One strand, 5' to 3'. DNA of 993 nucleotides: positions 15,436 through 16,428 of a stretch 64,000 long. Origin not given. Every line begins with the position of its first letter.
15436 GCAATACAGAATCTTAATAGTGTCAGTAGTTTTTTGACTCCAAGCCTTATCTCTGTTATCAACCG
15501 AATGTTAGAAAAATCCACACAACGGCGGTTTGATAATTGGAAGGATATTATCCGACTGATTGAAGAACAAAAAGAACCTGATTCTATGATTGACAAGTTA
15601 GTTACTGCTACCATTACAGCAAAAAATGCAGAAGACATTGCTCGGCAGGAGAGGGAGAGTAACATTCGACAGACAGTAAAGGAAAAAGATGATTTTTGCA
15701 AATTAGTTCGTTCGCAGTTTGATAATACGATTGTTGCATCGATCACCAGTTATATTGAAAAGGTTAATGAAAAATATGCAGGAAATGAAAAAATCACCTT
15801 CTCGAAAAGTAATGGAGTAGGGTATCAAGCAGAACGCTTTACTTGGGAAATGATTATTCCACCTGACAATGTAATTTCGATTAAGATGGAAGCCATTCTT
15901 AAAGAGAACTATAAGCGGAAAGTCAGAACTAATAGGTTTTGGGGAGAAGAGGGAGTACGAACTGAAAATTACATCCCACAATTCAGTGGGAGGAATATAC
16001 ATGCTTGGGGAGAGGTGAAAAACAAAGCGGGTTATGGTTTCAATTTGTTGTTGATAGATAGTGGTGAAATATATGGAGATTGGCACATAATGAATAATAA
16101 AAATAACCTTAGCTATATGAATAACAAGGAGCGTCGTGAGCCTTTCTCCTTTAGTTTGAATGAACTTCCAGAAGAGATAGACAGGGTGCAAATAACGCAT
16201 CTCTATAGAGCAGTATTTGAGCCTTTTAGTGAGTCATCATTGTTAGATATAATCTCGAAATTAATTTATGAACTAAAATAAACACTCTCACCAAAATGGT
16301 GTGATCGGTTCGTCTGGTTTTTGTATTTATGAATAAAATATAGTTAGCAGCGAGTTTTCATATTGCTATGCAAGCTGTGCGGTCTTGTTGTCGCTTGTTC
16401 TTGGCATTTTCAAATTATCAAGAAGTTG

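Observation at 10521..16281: Gabija-like OLD nuclease and UvrD helicase pair followed by a Ser/Thr kinase with an unknown C-terminal domain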

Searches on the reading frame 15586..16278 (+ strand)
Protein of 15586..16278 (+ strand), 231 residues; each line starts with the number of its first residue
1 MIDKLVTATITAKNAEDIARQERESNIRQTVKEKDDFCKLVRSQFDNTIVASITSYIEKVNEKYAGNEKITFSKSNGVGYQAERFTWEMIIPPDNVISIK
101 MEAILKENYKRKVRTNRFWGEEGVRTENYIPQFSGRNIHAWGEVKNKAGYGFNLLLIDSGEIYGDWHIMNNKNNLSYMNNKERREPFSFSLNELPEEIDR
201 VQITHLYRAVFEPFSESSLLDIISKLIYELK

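Call 19: find_related_loci(query=A2, collection=viral_contigs, flank=10000)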
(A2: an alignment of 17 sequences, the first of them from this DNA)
Query A2 (195 aa) in viral_contigs; peptide patterns used: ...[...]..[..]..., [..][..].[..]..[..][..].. (x = any residue, [..] = any of these).
54 stretches matched a pattern; 2 encode a relative of the query (tblastn E <= 1e-3); 2 distinct loci.
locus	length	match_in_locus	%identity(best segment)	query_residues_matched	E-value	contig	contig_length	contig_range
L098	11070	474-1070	37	1-191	1e-40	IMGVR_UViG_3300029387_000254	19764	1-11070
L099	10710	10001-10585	36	1-191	3e-38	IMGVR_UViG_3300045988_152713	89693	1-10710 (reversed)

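Call 21: find_related_loci(query=A3, collection=metagenome_contigs, flank=10000)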
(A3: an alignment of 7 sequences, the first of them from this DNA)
Query A3 (195 aa) in metagenome_contigs; peptide patterns used: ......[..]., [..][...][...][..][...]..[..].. (x = any residue, [..] = any of these).
544 stretches matched a pattern; 12 encode a relative of the query (tblastn E <= 1e-3); 12 distinct loci.
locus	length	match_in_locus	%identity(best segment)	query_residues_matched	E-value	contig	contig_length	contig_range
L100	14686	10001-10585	62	1-195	2e-84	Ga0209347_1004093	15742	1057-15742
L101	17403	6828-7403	55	1-192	2e-71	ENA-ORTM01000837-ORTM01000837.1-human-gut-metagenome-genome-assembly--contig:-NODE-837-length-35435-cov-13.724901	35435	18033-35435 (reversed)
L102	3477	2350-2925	55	1-192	1e-71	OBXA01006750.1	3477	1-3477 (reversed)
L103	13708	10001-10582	51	1-194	8e-68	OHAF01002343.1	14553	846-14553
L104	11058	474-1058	51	1-195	2e-67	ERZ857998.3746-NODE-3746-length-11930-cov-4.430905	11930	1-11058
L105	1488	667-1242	52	1-192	2e-70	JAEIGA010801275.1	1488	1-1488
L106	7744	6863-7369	58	1-169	8e-67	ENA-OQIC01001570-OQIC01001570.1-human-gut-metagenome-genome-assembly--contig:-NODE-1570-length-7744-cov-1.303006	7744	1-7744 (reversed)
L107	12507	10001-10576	51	1-190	7e-61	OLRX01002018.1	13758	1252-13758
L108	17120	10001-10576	50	1-190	3e-59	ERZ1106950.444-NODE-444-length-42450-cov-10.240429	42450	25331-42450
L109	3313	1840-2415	44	1-194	7e-52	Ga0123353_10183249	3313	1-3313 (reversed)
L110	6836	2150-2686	46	1-178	8e-49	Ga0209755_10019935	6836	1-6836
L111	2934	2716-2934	52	1-73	1e-23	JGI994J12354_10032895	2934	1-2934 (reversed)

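Call 32: search_protein_families(library=pfam, proteins=[window:15586-16278:+], max_evalue=10)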
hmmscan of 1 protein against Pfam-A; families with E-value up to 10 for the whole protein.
window:15586-16278:+ (231 aa): 1 family
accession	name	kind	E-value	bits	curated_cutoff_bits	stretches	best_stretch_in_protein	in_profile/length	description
PF25400.1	PH_FAN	-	0.09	13.1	27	1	145-175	7-37/160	FAN protein N-terminal PH domain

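Call 33: search_solved_structures(query=A2, max_evalue=10)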
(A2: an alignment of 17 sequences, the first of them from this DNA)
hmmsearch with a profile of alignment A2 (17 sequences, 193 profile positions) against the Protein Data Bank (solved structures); distinct sequences matched with E-value up to 10: 4.
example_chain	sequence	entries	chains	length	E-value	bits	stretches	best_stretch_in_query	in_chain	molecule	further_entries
3jbn_V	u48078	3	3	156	0.36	13.7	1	62-128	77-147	40S ribosomal protein uS17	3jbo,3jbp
3j7a_V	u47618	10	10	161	0.38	13.7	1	62-128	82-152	40S ribosomal protein uS17 | 40S ribosomal protein S11 | 40S ribosomal protein S11, putative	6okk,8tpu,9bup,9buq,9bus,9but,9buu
5xxu_L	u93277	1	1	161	0.39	13.6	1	60-129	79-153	Ribosomal protein uS17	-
9ygm_SU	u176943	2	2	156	0.43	13.5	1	60-129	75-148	40S ribosomal protein uS17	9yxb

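Call 34: search_protein_families(library=padloc, proteins=[window:15586-16278:+], max_evalue=10)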
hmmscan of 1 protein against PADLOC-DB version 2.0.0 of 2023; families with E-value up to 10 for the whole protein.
window:15586-16278:+ (231 aa): 0 families

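Call 36: predict_structure(alignment_id=A2)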
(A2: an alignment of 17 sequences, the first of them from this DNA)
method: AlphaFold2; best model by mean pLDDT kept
length: 195 residues; sequences in the alignment: 17
mean_pLDDT: 87.5   pTM: 0.83
mean pLDDT of the five models: 87.5, 87.1, 82.7, 81.4, 78.0
residues with pLDDT >= 90: 116; 70-90: 57; 50-70: 22; < 50: 0
segments of 3 or more residues with pLDDT < 50: none
pLDDT, mean of each block of 10 residues (from residue 1): 93 96 91 90 74 94 95 83 73 90 96 95 90 84 72 91 72 90 95 86
secondary structure, 60 per line:
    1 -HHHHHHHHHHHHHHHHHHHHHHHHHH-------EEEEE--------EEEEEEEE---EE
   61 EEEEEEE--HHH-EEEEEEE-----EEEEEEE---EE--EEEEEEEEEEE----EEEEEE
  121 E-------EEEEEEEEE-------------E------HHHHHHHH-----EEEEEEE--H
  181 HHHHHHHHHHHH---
elements in order: H2-27 E35-39 E48-55 E59-67 E74-80 E86-92 E100-110 E115-121 E129-137 H158-165 E171-177 H180-192

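Call 39: fold_search(model_id=the predicted structure, library=pdb)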
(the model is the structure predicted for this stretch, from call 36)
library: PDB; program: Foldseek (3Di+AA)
matches with E <= 10: 127; with E <= 0.001: 0
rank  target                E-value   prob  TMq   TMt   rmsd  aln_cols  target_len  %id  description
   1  8tqw_Q                1.7e-01  0.20  0.23  0.10  20.3       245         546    9  Structure of human transcriptional Mediator complex (released 2024-10-09)
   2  7ena_q                2.6e-01  0.14  0.20  0.09  18.5       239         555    9  TFIID-based PIC-Mediator holo-complex in pre-assembled state (pre-hPIC-MED) (released 2021-05-26)
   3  7enc_q                4.3e-01  0.12  0.20  0.09  18.6       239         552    9  TFIID-based PIC-Mediator holo-complex in fully-assembled state (hPIC-MED) (released 2021-05-26)
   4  8ybr_A                6.3e-01  0.30  0.22  0.08   8.0       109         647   14  Choline transporter BetT (released 2024-09-04)
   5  8trh_Q                7.5e-01  0.08  0.21  0.09  18.5       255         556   10  The IDRc bound human core Mediator complex (released 2024-10-09)
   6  4hbr_A                8.8e-01  0.09  0.18  0.24  14.6       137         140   10  Crystal structure of a putative periplasmic proteins (BACEGG_01429) from Bacteroides eggerthii DSM 20697 at 2.40 A res (released 2013-02-27)
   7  6nmy_D                1.2e+00  0.03  0.09  0.09  17.3       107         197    7  A Cytokine-receptor complex (released 2020-01-22)
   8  6nmy_B                1.2e+00  0.02  0.09  0.09  17.3       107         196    7  A Cytokine-receptor complex (released 2020-01-22)
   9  1tlb_A                1.5e+00  0.13  0.28  0.18  12.7       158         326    8  Yeast coproporphyrinogen oxidase (released 2004-07-20)
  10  6yfo_AA               1.6e+00  0.06  0.18  0.24  16.5       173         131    8  Virus-like particle of bacteriophage GQ-907 (released 2020-09-02)
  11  4hbr_D                1.7e+00  0.06  0.18  0.24  14.5       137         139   10  Crystal structure of a putative periplasmic proteins (BACEGG_01429) from Bacteroides eggerthii DSM 20697 at 2.40 A res (released 2013-02-27)
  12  6rku_B                1.9e+00  0.06  0.16  0.09  21.0       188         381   10  E. coli DNA Gyrase - DNA binding and cleavage domain in State 1 (released 2019-11-06)
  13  2m83_MODEL_1_A        1.9e+00  0.05  0.15  0.18  15.8       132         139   10  Solution structure of the carbohydrate binding module of the muscle glycogen-targeting subunit of Protein Phos (released 2014-05-14)
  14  7emf_Q                1.9e+00  0.05  0.19  0.08  19.5       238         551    9  Human Mediator (deletion of MED1-IDR) in a Tail-extended conformation (released 2021-05-05)
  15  7z0l_B                2.1e+00  0.03  0.14  0.09  21.1       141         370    5  IL-27 signalling complex (released 2022-07-27)
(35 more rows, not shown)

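Call 44: fold_search(model_id=the predicted structure, library=viral)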
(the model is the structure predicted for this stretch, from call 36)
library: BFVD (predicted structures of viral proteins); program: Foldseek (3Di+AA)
matches with E <= 10: 256; with E <= 0.001: 0
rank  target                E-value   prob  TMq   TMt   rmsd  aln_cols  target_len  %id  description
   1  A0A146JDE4            1.8e-01  0.28  0.16  0.16  16.3       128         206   11  (no name in the UniProt tables at hand)
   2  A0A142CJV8            2.5e-01  0.20  0.18  0.24  16.5       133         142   10  (no name in the UniProt tables at hand)
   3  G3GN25                4.0e-01  0.09  0.19  0.18  16.7       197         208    9  (no name in the UniProt tables at hand)
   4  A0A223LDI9            6.9e-01  0.07  0.13  0.16  15.7       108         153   10  Uncharacterized protein [Bacillus phage PBS1]
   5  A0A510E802            9.1e-01  0.05  0.17  0.20  16.4       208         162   10  (no name in the UniProt tables at hand)
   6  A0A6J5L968            9.7e-01  0.05  0.14  0.19  16.8       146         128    9  Uncharacterized protein [uncultured Caudovirales phage]
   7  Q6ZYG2                9.7e-01  0.05  0.17  0.19  17.3       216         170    7  Uncharacterized protein [Pyrobaculum spherical virus (isolate United States/Yellowstone)]
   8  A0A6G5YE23            1.0e+00  0.04  0.15  0.14  21.9       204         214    9  (no name in the UniProt tables at hand)
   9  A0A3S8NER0            1.0e+00  0.02  0.12  0.13  22.2       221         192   11  Uncharacterized protein [Sulfolobales Beppu filamentous virus 2]
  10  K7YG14                1.1e+00  0.08  0.18  0.26  17.7       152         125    9  Uncharacterized protein [Megavirus courdo11]
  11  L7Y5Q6                1.3e+00  0.08  0.19  0.19  16.4       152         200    8  Uncharacterized protein [Megavirus lba]
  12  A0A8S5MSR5            1.3e+00  0.03  0.16  0.12  17.9       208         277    7  Uncharacterized protein [Siphoviridae sp. ctD6g5]
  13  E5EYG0                1.3e+00  0.13  0.18  0.25  12.2        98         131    9  (no name in the UniProt tables at hand)
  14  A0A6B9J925            1.3e+00  0.07  0.17  0.12  13.7       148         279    8  (no name in the UniProt tables at hand)
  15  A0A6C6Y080            1.4e+00  0.02  0.16  0.04  18.5       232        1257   11  (no name in the UniProt tables at hand)
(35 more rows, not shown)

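Call 54: search_protein_representatives(alignment_id=A2)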
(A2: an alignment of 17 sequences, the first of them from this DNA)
Query: 17 sequences, 193 profile positions. Proteins with E-value up to 0.001 (for the whole library): 216; up to 1e-10: 149; up to 1e-30: 53. The best 150 are listed.
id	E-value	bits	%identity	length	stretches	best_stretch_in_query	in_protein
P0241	1.1e-80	286.2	-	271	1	1-192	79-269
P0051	4.8e-78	277.6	-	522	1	1-192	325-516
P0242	1.4e-72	259.8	-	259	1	3-192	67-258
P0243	2.3e-63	229.7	-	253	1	1-189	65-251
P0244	2.5e-56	206.8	-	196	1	1-190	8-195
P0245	4.2e-56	206.1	-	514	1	2-187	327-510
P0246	4.2e-55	202.8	-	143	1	53-191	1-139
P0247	1.3e-52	194.6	-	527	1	1-189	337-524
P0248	8.5e-52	192.0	-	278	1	1-188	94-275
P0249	4.7e-51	189.6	-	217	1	1-191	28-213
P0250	9.4e-51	188.6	-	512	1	1-190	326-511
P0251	1.2e-50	188.2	-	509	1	3-189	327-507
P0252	2.0e-50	187.5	-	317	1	1-190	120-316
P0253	3.2e-50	186.9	-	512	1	3-190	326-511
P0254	8.4e-50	185.5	-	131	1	65-192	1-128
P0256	2.6e-46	174.1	-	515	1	3-187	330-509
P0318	3.6e-25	105.1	-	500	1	4-189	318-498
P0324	3.7e-23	98.6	-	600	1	3-188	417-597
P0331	6.4e-21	91.3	-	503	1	5-190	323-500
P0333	3.4e-20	88.9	-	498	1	5-190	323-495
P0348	1.3e-17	80.5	-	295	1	96-191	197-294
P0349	3.0e-17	79.3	-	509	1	1-186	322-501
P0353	1.4e-16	77.1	-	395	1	67-191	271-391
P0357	5.8e-16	75.1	-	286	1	94-191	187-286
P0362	9.1e-16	74.5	-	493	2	97-186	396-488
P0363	1.0e-15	74.3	-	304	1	96-191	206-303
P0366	1.8e-15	73.5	-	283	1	97-190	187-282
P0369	3.8e-15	72.4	-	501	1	96-189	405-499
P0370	7.7e-15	71.4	-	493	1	96-190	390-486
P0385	1.3e-11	61.0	-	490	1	97-189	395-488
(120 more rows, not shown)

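Call 55: search_protein_families(library=pfam, proteins=[P0348, P0357, P0363, P0366, P0362, P0369, P0370, P0385, P0324, P0353], max_evalue=0.001)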
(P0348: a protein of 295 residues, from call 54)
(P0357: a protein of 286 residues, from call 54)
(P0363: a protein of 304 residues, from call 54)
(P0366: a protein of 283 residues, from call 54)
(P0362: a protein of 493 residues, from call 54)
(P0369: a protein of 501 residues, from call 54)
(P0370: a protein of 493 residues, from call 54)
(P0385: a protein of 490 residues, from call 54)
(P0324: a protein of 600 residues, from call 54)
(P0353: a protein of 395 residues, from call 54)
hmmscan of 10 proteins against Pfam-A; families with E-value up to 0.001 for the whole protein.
P0348 (295 aa): 1 family
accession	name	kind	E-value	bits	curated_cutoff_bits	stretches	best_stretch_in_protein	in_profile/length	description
PF00069.31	Pkinase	-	6.9e-07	29.4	31.7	1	6-80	175-253/263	Protein kinase domain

P0357 (286 aa): 1 family
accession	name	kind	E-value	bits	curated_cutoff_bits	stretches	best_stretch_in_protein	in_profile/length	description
PF22786.2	Tag1_C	-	0.00099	19.8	27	0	135-196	7-67/113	Tag1 C-terminal domain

P0363 (304 aa): 2 families
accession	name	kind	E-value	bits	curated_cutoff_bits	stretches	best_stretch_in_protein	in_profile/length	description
PF00069.31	Pkinase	-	5.5e-07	29.7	31.7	1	2-92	163-256/263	Protein kinase domain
PF07714.23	PK_Tyr_Ser-Thr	-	0.00016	21.5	23.1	1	2-73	170-243/258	Protein tyrosine and serine/threonine kinase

P0366 (283 aa): 0 families

P0362 (493 aa): 6 families
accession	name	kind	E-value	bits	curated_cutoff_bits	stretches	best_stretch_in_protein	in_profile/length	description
PF00069.31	Pkinase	-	2.5e-45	155.4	31.7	1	18-281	1-259/263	Protein kinase domain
PF07714.23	PK_Tyr_Ser-Thr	-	5.7e-37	127.9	23.1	1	20-273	3-249/258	Protein tyrosine and serine/threonine kinase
PF15828.10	RDD1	-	9e-05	23.1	27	1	299-349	19-69/77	Required for drug-induced death protein 1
PF01636.29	APH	-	0.00012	22.4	23.2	0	125-161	154-187/239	Phosphotransferase enzyme family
PF14531.12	Kinase-like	-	0.0008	19.2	25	0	129-232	154-261/289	Kinase-like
PF04870.21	Moulting_cycle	-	0.00088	19.2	22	0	254-327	6-75/344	Moulting cycle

P0369 (501 aa): 3 families
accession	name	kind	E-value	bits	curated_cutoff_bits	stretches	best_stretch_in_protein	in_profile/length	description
PF00069.31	Pkinase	-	4.1e-41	141.6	31.7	1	18-272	2-253/263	Protein kinase domain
PF07714.23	PK_Tyr_Ser-Thr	-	5.7e-33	114.7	23.1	1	20-267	4-249/258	Protein tyrosine and serine/threonine kinase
PF14531.12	Kinase-like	-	0.00026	20.8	25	0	140-225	165-256/289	Kinase-like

P0370 (493 aa): 3 families
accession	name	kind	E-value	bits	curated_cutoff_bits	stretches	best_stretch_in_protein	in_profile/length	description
PF00069.31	Pkinase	-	6.4e-43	147.5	31.7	1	18-275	1-254/263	Protein kinase domain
PF07714.23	PK_Tyr_Ser-Thr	-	1.3e-37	129.9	23.1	1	20-243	3-227/258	Protein tyrosine and serine/threonine kinase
PF14531.12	Kinase-like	-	6e-05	22.9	25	1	127-236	150-267/289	Kinase-like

P0385 (490 aa): 3 families
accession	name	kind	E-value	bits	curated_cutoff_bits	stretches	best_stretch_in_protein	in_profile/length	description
PF00069.31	Pkinase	-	1.2e-50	172.8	31.7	1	18-271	1-252/263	Protein kinase domain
PF07714.23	PK_Tyr_Ser-Thr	-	1.8e-34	119.7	23.1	1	25-234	8-219/258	Protein tyrosine and serine/threonine kinase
PF03109.22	ABC1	-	0.00016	21.4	22.9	1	95-177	144-225/244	ABC1 atypical kinase-like domain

P0324 (600 aa): 2 families
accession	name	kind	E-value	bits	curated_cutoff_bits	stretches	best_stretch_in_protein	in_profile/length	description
PF00069.31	Pkinase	-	1.7e-46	159.2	31.7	1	108-361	3-253/263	Protein kinase domain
PF07714.23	PK_Tyr_Ser-Thr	-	7.9e-37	127.4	23.1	1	108-313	3-207/258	Protein tyrosine and serine/threonine kinase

P0353 (395 aa): 2 families
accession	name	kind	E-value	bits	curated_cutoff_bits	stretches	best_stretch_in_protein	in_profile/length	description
PF00069.31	Pkinase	-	4.1e-27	95.6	31.7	1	1-182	77-258/263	Protein kinase domain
PF07714.23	PK_Tyr_Ser-Thr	-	4.2e-21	75.9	23.1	1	1-174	80-248/258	Protein tyrosine and serine/threonine kinase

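Call 56: list_cluster_members(proteins=[P0362, P0369, P0370, P0385, P0333, P0318, P0245, P0256, P0331, P0349])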
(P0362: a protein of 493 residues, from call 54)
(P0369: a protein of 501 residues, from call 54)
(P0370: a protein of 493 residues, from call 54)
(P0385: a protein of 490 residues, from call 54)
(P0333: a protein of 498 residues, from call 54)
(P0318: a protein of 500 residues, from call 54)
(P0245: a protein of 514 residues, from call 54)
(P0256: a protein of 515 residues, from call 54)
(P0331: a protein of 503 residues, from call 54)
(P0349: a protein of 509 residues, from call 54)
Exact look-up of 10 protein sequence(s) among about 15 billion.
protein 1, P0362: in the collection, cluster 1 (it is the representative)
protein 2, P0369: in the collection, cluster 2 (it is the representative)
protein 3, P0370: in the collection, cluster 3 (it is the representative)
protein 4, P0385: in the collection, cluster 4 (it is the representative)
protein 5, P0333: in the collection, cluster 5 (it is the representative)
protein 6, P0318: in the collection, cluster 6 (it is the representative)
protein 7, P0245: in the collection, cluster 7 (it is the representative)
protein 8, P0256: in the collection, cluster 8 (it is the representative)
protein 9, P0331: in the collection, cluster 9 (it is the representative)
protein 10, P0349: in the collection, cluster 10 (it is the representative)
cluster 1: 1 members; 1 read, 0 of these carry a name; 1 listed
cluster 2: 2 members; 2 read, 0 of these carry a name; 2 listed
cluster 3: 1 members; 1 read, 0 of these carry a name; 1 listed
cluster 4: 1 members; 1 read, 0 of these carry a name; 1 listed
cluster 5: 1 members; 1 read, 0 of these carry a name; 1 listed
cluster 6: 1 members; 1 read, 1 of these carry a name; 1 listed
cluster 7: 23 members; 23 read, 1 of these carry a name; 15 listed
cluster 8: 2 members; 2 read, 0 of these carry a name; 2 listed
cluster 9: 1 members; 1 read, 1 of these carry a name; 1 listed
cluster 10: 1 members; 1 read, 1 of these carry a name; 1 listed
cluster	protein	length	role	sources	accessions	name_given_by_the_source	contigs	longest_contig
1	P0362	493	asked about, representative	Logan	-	-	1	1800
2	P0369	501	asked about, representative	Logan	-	-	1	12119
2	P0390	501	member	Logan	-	-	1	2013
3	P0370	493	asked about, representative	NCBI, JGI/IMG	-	-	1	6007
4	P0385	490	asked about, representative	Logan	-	-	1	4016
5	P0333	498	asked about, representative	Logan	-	-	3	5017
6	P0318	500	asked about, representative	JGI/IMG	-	eukaryotic-like serine/threonine-protein kinase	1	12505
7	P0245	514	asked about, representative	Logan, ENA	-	-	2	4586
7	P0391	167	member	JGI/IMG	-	serine/threonine protein kinase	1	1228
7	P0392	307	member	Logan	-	-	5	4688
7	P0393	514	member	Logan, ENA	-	-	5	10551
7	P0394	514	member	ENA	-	-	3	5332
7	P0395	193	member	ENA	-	-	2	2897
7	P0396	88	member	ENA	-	-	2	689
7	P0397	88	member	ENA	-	-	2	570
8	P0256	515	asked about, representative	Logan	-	-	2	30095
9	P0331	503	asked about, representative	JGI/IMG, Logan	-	serine/threonine protein kinase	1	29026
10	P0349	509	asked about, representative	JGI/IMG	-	eukaryotic-like serine/threonine-protein kinase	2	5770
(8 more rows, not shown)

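Call 74: search_protein_families(library=padloc, proteins=[L099:4-4005:+, L099:4068-5837:+, L103:1874-4186:+, L103:4504-6051:+, L103:6928-8562:+, L108:11735-16330:+, L098:6740-9535:-, L098:3280-5121:-], max_evalue=0.00001)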
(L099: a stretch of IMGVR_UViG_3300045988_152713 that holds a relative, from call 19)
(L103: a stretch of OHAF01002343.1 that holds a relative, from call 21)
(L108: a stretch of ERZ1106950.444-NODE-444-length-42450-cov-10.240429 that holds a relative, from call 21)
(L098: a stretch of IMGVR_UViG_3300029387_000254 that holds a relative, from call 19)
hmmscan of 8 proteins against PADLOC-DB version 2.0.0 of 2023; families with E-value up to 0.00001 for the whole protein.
L099:4-4005:+ (1334 aa): 1 family
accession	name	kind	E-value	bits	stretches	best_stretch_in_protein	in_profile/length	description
PDLC03863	LmuB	-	9.9e-06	22.5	0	1160-1239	337-417/610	-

L099:4068-5837:+ (590 aa): 0 families

L103:1874-4186:+ (771 aa): 7 families
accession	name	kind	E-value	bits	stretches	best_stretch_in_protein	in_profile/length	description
PDLC01439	typeIV_DinG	-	2e-93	312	1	134-761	10-572/575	CAS-IV-A; associated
PDLC01729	typeIV_DinG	-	3e-40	136.6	1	124-731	4-616/666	Csf4_0_IVA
PDLC01730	typeIV_DinG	-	1.2e-19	68.2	1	576-754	598-800/802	Csf4_1_IVA1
PDLC01321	typeIV_DinG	-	2e-17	61.2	1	577-719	402-546/559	CAS-IV-A; associated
PDLC01007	typeIV_DinG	-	1.1e-16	58.6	1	581-720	494-643/676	CRISPR type AFERR-associated DEAD/DEAH-box helicase Csf4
PDLC01731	typeIV_DinG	-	1.5e-13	48.5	1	564-735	337-494/526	Csf4_2_IVA1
PDLC01732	typeIV_DinG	-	6e-13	46.5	1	507-748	374-609/648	Csf4_3_IVE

L103:4504-6051:+ (516 aa): 0 families

L103:6928-8562:+ (545 aa): 0 families

L108:11735-16330:+ (1532 aa): 0 families

L098:6740-9535:- (932 aa): 14 families
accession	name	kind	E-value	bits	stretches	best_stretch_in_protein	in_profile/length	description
PDLC05035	PDC-S53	-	0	1342.9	1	31-929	1-893/900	-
PDLC05064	PDC-S68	-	8.2e-28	94.7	2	531-670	688-842/1273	-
PDLC05065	PDC-S68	-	5.6e-24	82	2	835-905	990-1058/1221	-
PDLC05066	PDC-S68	-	1.6e-22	77.4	2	849-903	993-1047/1202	-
PDLC01734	typeIV_RecD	-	5.5e-21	72.5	2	519-682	332-507/763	RecD_0_IVD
PDLC01148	RecD_like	-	2e-14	50.9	2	853-902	633-680/719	RecD/Tra ATPase fused to N-terminal HHH domain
PDLC04476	PDC-M16A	-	2.6e-12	44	1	834-907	404-478/691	-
PDLC04475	PDC-M16A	-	1.4e-11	41.7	1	852-906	433-489/721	-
PDLC02372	Nhi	-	2.2e-11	41.1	1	539-679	198-330/470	-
PDLC02350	AbiO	-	2.5e-10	37.7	1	540-649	191-297/468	AbiO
PDLC04472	PDC-M16A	-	1e-08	32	1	841-907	637-704/930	-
PDLC03920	MkoA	-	3.4e-06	23.6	1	527-648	616-722/1112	-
PDLC00135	GajB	-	5.9e-06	23.5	0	875-912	552-588/603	UrvD helicase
PDLC04474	PDC-M16A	-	9e-06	22.4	0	851-906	646-706/917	-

L098:3280-5121:- (614 aa): 1 family
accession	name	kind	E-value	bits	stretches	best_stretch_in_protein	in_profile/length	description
PDLC03859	LmuB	-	1.9e-06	25.4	1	336-526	304-442/611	-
